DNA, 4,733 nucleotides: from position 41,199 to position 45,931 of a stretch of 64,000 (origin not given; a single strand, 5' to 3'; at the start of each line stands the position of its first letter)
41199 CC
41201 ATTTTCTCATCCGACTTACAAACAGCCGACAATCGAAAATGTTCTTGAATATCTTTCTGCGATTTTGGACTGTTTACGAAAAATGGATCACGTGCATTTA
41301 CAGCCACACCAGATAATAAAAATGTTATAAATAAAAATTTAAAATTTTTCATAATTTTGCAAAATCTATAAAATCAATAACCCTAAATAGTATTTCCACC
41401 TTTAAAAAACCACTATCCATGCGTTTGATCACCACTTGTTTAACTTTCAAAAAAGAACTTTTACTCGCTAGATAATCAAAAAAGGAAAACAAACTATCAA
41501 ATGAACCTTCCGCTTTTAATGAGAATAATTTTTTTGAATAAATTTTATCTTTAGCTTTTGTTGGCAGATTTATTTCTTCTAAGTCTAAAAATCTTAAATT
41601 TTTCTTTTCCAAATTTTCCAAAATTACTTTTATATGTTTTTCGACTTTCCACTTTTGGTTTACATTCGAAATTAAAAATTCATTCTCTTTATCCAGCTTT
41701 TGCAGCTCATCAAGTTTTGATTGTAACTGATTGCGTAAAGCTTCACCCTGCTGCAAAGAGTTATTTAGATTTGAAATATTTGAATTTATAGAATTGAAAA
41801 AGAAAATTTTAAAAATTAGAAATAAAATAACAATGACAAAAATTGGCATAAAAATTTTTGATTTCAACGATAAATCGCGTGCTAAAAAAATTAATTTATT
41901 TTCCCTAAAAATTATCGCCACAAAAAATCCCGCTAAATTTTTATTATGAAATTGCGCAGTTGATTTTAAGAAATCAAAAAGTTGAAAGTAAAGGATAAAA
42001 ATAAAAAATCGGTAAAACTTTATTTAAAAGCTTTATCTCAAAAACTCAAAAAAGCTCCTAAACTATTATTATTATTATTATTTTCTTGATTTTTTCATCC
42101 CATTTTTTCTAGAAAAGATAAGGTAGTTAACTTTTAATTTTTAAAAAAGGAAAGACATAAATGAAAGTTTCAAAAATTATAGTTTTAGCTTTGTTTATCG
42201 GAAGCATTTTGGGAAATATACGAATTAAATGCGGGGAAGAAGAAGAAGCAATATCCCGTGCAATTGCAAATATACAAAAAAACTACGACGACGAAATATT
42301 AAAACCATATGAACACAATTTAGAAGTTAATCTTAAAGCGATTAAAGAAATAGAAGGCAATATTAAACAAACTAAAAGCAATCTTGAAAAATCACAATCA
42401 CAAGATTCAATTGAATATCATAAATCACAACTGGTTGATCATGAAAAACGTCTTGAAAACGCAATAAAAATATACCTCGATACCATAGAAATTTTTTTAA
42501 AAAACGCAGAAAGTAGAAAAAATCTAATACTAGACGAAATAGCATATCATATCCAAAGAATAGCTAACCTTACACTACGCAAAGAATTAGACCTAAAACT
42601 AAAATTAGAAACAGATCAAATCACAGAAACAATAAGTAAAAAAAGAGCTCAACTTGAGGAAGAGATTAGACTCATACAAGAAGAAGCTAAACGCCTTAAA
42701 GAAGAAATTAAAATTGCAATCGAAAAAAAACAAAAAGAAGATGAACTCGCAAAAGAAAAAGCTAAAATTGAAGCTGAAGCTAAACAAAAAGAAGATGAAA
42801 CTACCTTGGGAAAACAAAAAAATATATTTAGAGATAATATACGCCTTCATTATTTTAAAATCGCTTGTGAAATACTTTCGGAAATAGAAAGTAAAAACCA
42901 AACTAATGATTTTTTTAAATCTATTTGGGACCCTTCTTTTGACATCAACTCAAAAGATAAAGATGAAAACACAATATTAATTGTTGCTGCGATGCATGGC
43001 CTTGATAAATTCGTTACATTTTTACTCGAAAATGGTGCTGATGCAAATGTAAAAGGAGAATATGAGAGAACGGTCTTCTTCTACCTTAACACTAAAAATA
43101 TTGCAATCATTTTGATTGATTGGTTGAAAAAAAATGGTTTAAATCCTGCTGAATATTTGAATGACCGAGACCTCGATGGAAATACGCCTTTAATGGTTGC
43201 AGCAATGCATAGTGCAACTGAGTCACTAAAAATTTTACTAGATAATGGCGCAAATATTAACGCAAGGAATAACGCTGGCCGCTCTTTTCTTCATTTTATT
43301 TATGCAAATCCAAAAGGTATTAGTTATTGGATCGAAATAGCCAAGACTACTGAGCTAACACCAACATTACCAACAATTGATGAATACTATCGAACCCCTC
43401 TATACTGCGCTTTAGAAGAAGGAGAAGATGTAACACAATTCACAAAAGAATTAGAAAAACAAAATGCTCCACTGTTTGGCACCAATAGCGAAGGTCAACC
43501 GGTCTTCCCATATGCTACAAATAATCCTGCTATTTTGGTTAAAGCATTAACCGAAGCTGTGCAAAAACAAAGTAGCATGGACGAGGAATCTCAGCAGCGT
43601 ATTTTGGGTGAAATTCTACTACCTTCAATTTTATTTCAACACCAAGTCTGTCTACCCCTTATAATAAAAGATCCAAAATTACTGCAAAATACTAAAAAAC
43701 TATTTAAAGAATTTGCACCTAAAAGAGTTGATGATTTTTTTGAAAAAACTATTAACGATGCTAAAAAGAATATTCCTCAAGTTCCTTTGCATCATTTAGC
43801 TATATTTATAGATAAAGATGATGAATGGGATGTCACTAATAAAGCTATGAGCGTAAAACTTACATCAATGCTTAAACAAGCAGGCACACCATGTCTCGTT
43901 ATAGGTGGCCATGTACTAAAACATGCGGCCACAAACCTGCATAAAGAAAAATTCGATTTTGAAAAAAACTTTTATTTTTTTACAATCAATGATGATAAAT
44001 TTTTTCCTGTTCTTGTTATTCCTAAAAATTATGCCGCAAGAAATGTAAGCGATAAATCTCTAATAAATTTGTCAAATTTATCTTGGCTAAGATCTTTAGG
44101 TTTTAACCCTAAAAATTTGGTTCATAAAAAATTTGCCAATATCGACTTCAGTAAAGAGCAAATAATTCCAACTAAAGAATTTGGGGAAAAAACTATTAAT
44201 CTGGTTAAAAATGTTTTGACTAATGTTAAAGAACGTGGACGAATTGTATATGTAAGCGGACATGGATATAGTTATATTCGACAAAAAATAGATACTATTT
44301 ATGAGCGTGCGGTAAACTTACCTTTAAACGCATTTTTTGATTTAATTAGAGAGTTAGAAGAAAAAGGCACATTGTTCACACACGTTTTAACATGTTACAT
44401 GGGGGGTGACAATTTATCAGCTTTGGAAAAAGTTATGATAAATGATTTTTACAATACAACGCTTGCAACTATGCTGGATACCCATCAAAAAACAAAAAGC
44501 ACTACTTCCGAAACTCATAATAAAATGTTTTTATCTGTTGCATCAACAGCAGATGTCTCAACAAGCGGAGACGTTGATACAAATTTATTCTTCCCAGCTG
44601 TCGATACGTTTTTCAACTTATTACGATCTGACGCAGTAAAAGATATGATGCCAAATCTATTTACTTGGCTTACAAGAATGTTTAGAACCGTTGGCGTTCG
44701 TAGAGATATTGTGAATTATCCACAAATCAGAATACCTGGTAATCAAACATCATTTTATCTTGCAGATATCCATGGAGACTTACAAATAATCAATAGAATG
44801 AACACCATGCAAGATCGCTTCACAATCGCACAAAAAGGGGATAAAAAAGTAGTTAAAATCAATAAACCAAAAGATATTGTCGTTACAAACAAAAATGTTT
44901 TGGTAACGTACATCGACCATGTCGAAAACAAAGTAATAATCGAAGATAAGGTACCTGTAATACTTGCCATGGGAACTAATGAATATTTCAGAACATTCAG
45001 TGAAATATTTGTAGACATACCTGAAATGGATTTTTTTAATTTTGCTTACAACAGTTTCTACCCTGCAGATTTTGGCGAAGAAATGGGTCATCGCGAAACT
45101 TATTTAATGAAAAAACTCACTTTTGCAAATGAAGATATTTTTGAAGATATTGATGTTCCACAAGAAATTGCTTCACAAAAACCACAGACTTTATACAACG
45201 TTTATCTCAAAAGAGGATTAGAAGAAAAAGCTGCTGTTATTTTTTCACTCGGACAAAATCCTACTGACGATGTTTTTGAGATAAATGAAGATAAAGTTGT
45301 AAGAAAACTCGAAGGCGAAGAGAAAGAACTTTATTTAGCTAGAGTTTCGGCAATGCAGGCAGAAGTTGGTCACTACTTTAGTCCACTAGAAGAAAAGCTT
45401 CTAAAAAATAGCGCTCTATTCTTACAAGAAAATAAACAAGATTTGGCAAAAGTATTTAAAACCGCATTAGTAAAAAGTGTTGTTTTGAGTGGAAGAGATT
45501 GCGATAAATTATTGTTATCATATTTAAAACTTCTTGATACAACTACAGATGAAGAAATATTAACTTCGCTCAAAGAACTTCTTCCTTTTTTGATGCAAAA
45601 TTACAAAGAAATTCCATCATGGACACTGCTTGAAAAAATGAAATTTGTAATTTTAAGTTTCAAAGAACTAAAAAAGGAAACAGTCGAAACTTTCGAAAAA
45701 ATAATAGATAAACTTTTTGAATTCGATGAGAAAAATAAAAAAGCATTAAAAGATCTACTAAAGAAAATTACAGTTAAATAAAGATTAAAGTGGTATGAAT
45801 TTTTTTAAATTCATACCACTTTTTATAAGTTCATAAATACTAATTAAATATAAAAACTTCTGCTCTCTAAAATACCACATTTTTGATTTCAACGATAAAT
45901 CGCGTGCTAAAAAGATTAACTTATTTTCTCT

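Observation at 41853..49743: About 4 kb tandem duplication of a giant effector-like gene, with its junction inside the PilO-like gene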

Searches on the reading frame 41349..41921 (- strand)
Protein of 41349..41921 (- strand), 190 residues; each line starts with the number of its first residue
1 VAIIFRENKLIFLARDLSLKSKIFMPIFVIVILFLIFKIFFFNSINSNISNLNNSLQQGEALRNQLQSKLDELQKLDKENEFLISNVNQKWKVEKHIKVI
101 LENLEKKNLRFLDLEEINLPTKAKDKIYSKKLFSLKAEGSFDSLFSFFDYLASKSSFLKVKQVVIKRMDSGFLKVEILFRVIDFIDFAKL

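Call 6: search_protein_families(library=pfam, proteins=[window:41349-41921:-], max_evalue=0.01)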
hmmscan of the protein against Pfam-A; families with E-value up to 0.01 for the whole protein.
window:41349-41921:- (190 aa): 4 families
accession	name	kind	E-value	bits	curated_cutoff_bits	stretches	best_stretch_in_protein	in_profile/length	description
PF01956.21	EMC3_TMCO1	-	0.002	18.4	27.1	1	16-102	5-77/169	Integral membrane protein EMC3/TMCO1-like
PF04350.18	PilO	-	0.0056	17.3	22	0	48-180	7-139/145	Pilus assembly protein, PilO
PF17263.7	DUF5329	-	0.007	17.1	27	0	93-157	3-66/95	Family of unknown function (DUF5329)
PF15030.11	DUF4527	-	0.0095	15.8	29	0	50-83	40-73/277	Protein of unknown function (DUF4527)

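Call 51: search_protein_families(library=ncbifam, proteins=[window:41349-41921:-], max_evalue=0.01)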
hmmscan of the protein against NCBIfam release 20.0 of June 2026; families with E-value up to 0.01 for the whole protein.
window:41349-41921:- (190 aa): 1 family
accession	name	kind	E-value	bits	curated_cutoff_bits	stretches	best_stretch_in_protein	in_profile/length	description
NF009992.0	PRK13461.1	equivalog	0.0039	16.8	127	1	21-89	6-71/159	F0F1 ATP synthase subunit B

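Call 68: find_homologous_proteins(query=window:41349-41921:-, max_evalue=0.001)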
Query window:41349-41921:- (190 aa): 1 proteins with E <= 0.001 among 211 candidates.
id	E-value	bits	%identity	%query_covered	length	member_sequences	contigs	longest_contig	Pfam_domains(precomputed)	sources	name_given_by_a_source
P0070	5.6e-108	376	100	100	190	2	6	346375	-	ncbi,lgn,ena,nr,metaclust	ncbi:TPA: hypothetical protein DEO28_00025 [Candidatus Dependentiae bacterium]|nr:MAG: hypothetical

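Call 69: find_encoding_contigs(protein=P0070, flank=10000, max_places=10)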
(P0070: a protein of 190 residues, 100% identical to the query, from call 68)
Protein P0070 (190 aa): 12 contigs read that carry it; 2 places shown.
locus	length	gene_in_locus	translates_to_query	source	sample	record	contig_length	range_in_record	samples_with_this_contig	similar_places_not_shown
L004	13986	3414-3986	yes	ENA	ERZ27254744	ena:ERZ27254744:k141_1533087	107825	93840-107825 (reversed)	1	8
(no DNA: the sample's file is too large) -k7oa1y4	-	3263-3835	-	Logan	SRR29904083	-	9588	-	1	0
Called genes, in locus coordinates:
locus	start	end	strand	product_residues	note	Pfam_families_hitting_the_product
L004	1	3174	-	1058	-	?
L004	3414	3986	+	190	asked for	-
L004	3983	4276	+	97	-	-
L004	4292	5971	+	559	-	PF00263:Secretin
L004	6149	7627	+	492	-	PF03415:Peptidase_C11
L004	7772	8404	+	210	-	-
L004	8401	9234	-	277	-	PF00398:RrnaAD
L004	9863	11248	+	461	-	PF01336:tRNA_anti-codon, PF00152:tRNA-synt_2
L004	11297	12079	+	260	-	-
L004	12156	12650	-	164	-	PF13420:Acetyltransf_4 (faint), PF13302:Acetyltransf_3 (weak), PF13673:Acetyltransf_10, PF00583:Acetyltransf_1, PF13508:Acetyltransf_7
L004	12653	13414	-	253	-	PF04452:Methyltrans_RNA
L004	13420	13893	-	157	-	-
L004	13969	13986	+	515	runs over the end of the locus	PF01676:Metalloenzyme, PF06415:iPGM_N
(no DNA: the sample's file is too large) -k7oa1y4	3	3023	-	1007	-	?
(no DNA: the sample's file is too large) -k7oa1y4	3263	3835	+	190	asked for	-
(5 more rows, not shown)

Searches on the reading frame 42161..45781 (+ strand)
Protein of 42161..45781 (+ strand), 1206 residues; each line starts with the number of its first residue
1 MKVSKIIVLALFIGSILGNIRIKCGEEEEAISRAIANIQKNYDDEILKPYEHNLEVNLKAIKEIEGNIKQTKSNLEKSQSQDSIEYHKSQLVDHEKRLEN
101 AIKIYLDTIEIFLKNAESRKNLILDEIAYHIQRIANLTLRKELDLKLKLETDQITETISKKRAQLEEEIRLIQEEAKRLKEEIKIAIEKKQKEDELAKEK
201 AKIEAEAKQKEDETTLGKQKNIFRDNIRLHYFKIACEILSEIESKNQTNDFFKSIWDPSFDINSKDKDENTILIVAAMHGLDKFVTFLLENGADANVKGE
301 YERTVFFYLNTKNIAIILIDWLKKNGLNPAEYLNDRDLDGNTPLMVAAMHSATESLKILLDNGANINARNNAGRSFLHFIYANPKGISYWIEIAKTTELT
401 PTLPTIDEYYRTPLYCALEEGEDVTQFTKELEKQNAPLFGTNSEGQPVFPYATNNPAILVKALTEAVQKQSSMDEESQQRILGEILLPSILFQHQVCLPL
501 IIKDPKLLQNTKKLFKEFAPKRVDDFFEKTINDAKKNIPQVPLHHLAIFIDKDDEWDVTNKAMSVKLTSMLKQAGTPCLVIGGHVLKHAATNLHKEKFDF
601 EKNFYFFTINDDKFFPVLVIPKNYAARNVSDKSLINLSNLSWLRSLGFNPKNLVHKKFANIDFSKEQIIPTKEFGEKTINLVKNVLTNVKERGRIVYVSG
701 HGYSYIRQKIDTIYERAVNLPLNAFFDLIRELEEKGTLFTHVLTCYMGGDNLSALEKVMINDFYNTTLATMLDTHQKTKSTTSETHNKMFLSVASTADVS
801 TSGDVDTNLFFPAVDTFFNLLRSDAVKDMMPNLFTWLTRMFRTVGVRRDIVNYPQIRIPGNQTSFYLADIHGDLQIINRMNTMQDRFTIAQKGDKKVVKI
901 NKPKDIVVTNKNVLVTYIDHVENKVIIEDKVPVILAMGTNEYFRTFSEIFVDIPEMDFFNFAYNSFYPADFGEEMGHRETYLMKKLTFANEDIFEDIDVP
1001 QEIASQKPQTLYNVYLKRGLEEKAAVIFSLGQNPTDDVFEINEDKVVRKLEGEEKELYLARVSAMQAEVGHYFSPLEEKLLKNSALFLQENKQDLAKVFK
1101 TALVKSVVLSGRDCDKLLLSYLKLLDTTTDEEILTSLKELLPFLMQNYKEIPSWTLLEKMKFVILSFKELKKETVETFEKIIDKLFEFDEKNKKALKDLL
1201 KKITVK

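Call 6: search_protein_families(library=pfam, proteins=[window:42161-45781:+], max_evalue=0.01)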
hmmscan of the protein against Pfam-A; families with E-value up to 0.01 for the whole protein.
window:42161-45781:+ (1206 aa): 5 families
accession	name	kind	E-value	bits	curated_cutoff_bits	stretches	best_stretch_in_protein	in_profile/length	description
PF12796.13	Ank_2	-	1.6e-14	54.7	27.3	2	334-378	23-65/90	Ankyrin repeats (3 copies)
PF00023.36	Ank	-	6.2e-14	51.8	21.1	1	339-371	1-33/33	Ankyrin repeat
PF13857.12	Ank_5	-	3.8e-13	49.9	27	2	333-375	9-51/56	Ankyrin repeats (many copies)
PF13637.12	Ank_4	-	4.5e-11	43.1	22.7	1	344-379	1-36/50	Ankyrin repeats (many copies)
PF13606.12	Ank_3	-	9.7e-10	38.2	22.3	1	339-368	1-30/30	Ankyrin repeat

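Call 13: find_homologous_proteins(query=window:42161-45781:+, max_evalue=0.00001)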
Query window:42161-45781:+ (1206 aa): 50 proteins with E <= 0.00001 among 8000 candidates.
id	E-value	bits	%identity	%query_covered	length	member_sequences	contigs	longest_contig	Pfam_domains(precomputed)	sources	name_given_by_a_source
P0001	0.0e+0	2675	100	100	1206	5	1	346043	PF13606.13,PF13857.13,PF12796.14,PF00023.37,PF13637.13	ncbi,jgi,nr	ncbi:TPA: hypothetical protein DEA20_04545 [Candidatus Dependentiae bacterium]|nr:hypothetical prote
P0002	0.0e+0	1658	67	99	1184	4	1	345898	PF13606.13,PF13857.13,PF12796.14,PF00023.37,PF13637.13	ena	-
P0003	1.2e-28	118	27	10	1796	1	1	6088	PF13606.13,PF13857.13,PF28177.1,PF23745.2,PF12796.14,PF00023.37,PF13637.13,PF24521.3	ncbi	-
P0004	2.5e-28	117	34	13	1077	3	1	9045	PF13606.13,PF13857.13,PF28177.1,PF23745.2,PF12796.14,PF00023.37,PF13637.13,PF24521.3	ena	-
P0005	1.3e-25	108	28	15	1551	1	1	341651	PF17100.12,PF13857.13,PF23745.2,PF00023.37,PF13637.13,PF22939.3,PF12833.14,PF13606.13,PF28177.1,PF24883.3,PF22741.2,PF12796.14,PF24521.3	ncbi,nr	ncbi:MAG: hypothetical protein M1834_005581 [Cirrosporium novae-zelandiae]|nr:MAG: hypothetical prot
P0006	2.9e-25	107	33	11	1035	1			PF13606.13,PF13857.13,PF12796.14,PF00023.37,PF13637.13,PF24521.3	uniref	uniref:Ankyrin repeat domain 52 n=1 Tax=Sphaeramia orbicularis TaxID=375764 RepID=A0A673ATL0_9TELE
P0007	4.1e-25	106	27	14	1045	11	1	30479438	PF13606.13,PF13857.13,PF28177.1,PF12796.14,PF00023.37,PF13637.13,PF24521.3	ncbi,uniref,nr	ncbi:LOW QUALITY PROTEIN: serine/threonine-protein phosphatase 6 regulatory ankyrin repeat subunit C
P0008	7.6e-25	105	28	15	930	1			PF13606.13,PF13857.13,PF12796.14,PF00023.37,PF13637.13,PF24521.3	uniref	uniref:Ankyrin repeat domain 52 n=1 Tax=Anabas testudineus TaxID=64144 RepID=A0A7N6C151_ANATE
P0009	1.2e-24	105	27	16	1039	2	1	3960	PF13606.13,PF13857.13,PF28177.1,PF12796.14,PF00023.37,PF13637.13,PF24521.3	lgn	-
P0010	1.5e-24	104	29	18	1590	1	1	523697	PF13857.13,PF23745.2,PF00023.37,PF13637.13,PF22939.3,PF13606.13,PF28177.1,PF24883.3,PF05729.19,PF12796.14,PF01048.27,PF24521.3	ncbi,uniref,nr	ncbi:hypothetical protein ASPACDRAFT_1891979 [Aspergillus aculeatus ATCC 16872]|uniref:NACHT domain-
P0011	2.8e-24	103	27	16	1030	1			PF13606.13,PF13857.13,PF12796.14,PF00023.37,PF13637.13,PF24521.3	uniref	uniref:Ankyrin repeat domain 52 n=1 Tax=Seriola lalandi dorsalis TaxID=1841481 RepID=A0A3B4WTX7_SERL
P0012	1.2e-23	101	31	11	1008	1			PF13606.13,PF13857.13,PF12796.14,PF00023.37,PF13637.13,PF24521.3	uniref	uniref:Serine/threonine-protein phosphatase 6 regulatory ankyrin repeat subunit C-like n=1 Tax=Punda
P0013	1.9e-23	101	29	13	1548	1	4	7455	PF13606.13,PF13857.13,PF28177.1,PF23745.2,PF12796.14,PF00023.37,PF13637.13,PF24521.3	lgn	-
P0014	1.4e-22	98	26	11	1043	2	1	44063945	PF13606.13,PF13857.13,PF12796.14,PF00023.37,PF13637.13,PF24521.3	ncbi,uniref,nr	ncbi:serine/threonine-protein phosphatase 6 regulatory ankyrin repeat subunit C-like [Sebastes umbro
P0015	1.7e-22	97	34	10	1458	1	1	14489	PF13606.13,PF13857.13,PF28177.1,PF23745.2,PF12796.14,PF00023.37,PF13637.13,PF08238.19,PF24521.3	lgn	-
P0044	6.9e-9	52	33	14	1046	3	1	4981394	PF22939.3,PF13606.13,PF13857.13,PF24883.3,PF05729.19,PF12796.14,PF00023.37,PF13637.13,PF24521.3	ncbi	ncbi:hypothetical protein RB600_009325 [Gaeumannomyces tritici]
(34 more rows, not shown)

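Call 17: find_encoding_contigs(protein=P0001, flank=10000, max_places=10)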
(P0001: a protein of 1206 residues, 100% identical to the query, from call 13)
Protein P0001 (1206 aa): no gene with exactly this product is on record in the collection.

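Call 18: find_encoding_contigs(protein=P0002, flank=10000, max_places=10)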
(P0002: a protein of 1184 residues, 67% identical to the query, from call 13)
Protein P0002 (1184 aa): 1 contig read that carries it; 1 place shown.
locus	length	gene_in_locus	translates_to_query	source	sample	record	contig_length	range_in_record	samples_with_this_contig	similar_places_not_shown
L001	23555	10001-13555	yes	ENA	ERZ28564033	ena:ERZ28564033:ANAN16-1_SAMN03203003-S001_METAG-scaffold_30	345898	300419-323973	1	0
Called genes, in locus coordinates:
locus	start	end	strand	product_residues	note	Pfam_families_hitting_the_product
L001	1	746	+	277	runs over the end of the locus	PF00398:RrnaAD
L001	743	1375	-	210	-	-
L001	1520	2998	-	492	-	PF03415:Peptidase_C11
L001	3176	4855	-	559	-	PF00263:Secretin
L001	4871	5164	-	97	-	-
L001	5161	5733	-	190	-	-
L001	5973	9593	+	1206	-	PF13637:Ank_4 (faint), PF13606:Ank_3 (faint), PF00023:Ank (weak), PF12796:Ank_2 (weak), PF13857:Ank_5 (weak)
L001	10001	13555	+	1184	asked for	PF00023:Ank (faint), PF13606:Ank_3 (faint), PF13637:Ank_4 (faint), PF13857:Ank_5 (weak), PF12796:Ank_2 (weak)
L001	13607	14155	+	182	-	-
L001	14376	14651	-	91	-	PF01541:GIY-YIG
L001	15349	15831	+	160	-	-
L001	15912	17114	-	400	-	-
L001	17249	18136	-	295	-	PF01791:DeoC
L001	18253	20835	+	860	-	PF00690:Cation_ATPase_N, PF00122:E1-E2_ATPase, PF00702:Hydrolase, PF13246:Cation_ATPase, PF00689:Cation_ATPase_C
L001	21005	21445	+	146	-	-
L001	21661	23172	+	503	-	-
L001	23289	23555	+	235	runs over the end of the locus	-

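Call 51: search_protein_families(library=ncbifam, proteins=[window:42161-45781:+], max_evalue=0.01)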
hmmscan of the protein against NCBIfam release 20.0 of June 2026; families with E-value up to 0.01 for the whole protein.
window:42161-45781:+ (1206 aa): 5 families
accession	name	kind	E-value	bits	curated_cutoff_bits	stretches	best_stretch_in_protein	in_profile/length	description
NF041931.2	MzaA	equivalog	6.8e-12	45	800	1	330-375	25-70/726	MZA anti-phage system associated sigma-70 family RNA polymerase sigma factor MzaA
NF043028.1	T4SS_AnkX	equivalog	1.8e-09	36.3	1400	1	222-423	538-732/938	Dot/Icm T4SS effector AnkN/AnkX/LegA8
NF043029.1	T4SS_AnkY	equivalog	3.2e-06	25.9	600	0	259-304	481-526/543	Dot/Icm T4SS effector AnkY/LegA9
TIGR00870.1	trp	subfamily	4.8e-05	21.6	498.75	1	269-371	55-162/747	transient-receptor-potential calcium channel protein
NF038106.1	gamma_NF038106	equivalog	0.004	17.4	50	0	356-390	52-86/93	PA4642 family protein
